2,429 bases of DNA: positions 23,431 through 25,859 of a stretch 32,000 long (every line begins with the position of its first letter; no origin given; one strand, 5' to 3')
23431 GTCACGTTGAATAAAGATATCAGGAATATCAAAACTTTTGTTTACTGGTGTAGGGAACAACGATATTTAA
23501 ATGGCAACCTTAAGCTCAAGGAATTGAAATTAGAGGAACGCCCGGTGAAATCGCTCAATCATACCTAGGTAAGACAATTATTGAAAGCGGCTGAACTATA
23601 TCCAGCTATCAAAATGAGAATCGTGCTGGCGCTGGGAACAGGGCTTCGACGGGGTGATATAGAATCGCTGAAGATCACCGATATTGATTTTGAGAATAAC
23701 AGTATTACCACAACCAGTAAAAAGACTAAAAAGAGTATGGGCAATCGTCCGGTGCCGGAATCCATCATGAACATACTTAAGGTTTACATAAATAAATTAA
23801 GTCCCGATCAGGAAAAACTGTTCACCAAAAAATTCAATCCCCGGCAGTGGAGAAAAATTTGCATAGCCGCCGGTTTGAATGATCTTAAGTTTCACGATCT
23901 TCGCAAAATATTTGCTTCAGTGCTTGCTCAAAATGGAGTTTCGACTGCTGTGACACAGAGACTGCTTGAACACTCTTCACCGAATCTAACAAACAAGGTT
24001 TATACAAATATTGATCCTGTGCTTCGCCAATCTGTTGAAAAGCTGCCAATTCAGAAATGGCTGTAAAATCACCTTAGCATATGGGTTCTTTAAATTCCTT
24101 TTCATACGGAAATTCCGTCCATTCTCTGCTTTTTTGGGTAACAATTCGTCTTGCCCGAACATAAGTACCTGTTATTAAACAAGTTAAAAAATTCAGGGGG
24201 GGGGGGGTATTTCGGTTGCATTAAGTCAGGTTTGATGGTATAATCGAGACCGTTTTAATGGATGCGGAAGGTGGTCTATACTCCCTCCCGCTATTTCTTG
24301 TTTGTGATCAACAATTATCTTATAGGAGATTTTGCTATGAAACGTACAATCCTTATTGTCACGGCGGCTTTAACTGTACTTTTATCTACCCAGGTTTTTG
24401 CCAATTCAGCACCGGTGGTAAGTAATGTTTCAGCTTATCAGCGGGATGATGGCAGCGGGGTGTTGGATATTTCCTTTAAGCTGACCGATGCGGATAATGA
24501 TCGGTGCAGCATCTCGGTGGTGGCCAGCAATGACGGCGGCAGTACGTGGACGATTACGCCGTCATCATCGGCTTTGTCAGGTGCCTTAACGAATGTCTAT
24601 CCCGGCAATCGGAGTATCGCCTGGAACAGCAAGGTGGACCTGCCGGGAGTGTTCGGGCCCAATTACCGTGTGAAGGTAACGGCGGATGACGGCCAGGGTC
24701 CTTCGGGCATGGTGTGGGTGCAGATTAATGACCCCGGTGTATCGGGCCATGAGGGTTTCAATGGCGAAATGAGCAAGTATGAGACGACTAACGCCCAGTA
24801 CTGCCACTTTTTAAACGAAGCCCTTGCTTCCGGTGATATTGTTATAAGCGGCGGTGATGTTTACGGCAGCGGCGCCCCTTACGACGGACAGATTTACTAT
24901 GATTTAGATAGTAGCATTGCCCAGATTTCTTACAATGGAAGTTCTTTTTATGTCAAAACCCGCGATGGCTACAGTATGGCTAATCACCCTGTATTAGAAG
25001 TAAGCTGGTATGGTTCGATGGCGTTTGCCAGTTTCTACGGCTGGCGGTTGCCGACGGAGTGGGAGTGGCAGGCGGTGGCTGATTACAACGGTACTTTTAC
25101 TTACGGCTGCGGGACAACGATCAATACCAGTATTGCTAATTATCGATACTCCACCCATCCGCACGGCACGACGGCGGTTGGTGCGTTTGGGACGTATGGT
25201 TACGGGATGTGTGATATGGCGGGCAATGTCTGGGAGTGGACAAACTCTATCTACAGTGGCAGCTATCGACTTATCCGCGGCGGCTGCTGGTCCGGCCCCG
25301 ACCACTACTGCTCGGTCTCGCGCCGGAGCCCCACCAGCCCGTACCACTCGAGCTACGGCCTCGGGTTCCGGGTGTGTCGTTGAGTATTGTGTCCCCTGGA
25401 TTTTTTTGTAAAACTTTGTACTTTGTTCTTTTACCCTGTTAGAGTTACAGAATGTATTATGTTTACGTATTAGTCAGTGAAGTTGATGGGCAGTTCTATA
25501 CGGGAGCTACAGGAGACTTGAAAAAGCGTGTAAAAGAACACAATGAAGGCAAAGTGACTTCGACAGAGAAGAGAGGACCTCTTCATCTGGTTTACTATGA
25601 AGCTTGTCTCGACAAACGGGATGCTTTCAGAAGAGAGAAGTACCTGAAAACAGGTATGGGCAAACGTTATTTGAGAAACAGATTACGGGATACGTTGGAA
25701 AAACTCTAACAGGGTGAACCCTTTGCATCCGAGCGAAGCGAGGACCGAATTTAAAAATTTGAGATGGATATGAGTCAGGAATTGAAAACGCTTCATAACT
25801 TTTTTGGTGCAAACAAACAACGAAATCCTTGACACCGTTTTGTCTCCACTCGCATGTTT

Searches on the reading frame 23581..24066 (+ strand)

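Call 26: search_protein_families(library=pfam, proteins=[window:23581-24066:+], max_evalue=0.001)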
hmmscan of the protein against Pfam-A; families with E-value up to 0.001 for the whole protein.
window:23581-24066:+ (161 aa): 1 family
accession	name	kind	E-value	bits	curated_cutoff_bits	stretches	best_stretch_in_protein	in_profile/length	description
PF00589.27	Phage_integrase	-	1.4e-23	84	27.1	1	12-145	26-169/172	Phage integrase family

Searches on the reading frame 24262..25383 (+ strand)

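Call 26: search_protein_families(library=pfam, proteins=[window:24262-25383:+], max_evalue=0.001)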
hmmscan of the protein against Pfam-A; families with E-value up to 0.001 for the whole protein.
window:24262-25383:+ (373 aa): 1 family
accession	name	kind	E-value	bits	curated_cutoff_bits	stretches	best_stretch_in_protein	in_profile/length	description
PF03781.23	FGE-sulfatase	-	1.6e-27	97.3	23.3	1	169-372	38-254/255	Sulfatase-modifying factor enzyme 1-like domain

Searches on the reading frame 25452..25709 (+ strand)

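Call 26: search_protein_families(library=pfam, proteins=[window:25452-25709:+], max_evalue=0.001)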
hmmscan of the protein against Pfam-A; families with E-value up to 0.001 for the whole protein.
window:25452-25709:+ (85 aa): 1 family
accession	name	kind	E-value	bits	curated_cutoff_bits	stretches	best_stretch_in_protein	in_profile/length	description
PF01541.30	GIY-YIG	-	7.8e-15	55.4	22.6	1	1-68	1-71/78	GIY-YIG catalytic domain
